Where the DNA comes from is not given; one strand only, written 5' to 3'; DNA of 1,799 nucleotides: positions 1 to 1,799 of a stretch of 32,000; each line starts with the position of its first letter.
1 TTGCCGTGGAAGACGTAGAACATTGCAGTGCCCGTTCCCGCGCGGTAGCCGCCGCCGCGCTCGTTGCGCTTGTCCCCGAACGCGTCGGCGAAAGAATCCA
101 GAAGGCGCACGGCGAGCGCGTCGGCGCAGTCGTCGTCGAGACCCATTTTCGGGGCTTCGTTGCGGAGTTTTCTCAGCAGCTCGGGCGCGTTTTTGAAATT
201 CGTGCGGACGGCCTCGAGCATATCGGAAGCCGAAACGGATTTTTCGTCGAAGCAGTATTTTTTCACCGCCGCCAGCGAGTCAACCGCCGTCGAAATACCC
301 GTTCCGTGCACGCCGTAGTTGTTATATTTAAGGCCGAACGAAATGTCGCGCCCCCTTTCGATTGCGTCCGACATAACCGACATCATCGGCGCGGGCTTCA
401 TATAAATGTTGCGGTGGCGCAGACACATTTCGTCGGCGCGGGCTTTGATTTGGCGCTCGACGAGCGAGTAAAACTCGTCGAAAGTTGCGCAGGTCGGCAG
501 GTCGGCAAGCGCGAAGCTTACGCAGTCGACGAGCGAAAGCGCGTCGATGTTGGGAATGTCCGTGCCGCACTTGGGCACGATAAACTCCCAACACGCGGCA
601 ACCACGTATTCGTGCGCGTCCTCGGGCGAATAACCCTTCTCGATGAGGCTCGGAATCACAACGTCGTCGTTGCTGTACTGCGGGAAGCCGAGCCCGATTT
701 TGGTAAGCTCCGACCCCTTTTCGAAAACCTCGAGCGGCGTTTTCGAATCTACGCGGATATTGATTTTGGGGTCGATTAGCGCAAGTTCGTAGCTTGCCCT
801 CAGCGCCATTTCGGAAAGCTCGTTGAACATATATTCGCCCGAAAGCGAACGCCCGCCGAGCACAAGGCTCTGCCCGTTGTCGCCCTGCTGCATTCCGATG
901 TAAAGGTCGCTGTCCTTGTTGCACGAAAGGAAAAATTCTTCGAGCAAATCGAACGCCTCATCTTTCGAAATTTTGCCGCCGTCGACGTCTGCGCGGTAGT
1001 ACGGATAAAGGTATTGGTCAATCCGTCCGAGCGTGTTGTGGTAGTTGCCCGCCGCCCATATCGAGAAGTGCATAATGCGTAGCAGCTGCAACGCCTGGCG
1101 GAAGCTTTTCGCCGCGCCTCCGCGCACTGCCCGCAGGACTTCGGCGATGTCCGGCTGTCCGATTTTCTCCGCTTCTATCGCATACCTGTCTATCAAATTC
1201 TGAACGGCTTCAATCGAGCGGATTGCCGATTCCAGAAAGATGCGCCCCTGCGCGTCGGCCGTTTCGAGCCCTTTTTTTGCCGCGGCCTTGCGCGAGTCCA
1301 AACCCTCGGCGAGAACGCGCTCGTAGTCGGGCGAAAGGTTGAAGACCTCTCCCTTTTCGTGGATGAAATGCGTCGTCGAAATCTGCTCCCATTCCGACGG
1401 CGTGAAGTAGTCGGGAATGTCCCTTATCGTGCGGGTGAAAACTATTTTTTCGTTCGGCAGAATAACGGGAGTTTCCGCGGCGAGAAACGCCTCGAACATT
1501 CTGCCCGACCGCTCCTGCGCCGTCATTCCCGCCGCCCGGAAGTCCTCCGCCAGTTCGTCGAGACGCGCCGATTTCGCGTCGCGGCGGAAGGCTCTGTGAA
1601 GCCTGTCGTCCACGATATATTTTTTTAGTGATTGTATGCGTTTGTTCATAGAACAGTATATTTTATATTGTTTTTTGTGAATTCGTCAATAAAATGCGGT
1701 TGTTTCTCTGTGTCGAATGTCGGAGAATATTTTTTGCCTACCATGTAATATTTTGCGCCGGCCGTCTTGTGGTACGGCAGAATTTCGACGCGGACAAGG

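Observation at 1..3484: galM - short activase - glycyl radical enzyme operon: a GRE hidden from the ORF track, in an uncharacterised context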

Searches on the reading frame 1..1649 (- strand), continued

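Call 23: find_encoding_contigs(protein=P0073, flank=10000, max_places=2)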
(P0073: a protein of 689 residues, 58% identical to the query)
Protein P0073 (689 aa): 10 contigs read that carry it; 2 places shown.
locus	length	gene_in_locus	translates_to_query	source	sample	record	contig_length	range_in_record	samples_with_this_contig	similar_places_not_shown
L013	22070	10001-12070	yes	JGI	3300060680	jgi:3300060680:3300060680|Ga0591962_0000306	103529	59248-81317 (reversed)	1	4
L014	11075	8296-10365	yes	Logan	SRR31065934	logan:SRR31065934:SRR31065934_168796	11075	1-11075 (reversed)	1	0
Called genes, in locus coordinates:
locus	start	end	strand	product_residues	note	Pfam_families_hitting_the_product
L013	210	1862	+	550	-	PF12831:FAD_oxidored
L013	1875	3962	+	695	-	-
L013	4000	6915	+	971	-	PF00703:Glyco_hydro_2, PF02836:Glyco_hydro_2_C (weak)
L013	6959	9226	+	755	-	PF02065:Melibiase, PF17801:Melibiase_C (faint)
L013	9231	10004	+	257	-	PF13353:Fer4_12, PF04055:Radical_SAM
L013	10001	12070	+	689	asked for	PF02901:PFL-like, PF01228:Gly_radical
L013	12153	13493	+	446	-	PF00083:Sugar_tr, PF07690:MFS_1, PF03137:OATP (weak), PF07690:MFS_1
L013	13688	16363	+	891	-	-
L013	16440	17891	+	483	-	-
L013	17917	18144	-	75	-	-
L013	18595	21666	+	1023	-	PF13620:CarboxypepD_reg, PF13715:CarbopepD_reg_2, PF07715:Plug, PF00593:TonB_dep_Rec_b-barrel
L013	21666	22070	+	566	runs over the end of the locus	PF14322:SusD-like_3, PF07980:SusD_RagB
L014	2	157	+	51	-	?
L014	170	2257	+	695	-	-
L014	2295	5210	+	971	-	PF00703:Glyco_hydro_2, PF02836:Glyco_hydro_2_C (weak)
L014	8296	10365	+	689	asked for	PF02901:PFL-like, PF01228:Gly_radical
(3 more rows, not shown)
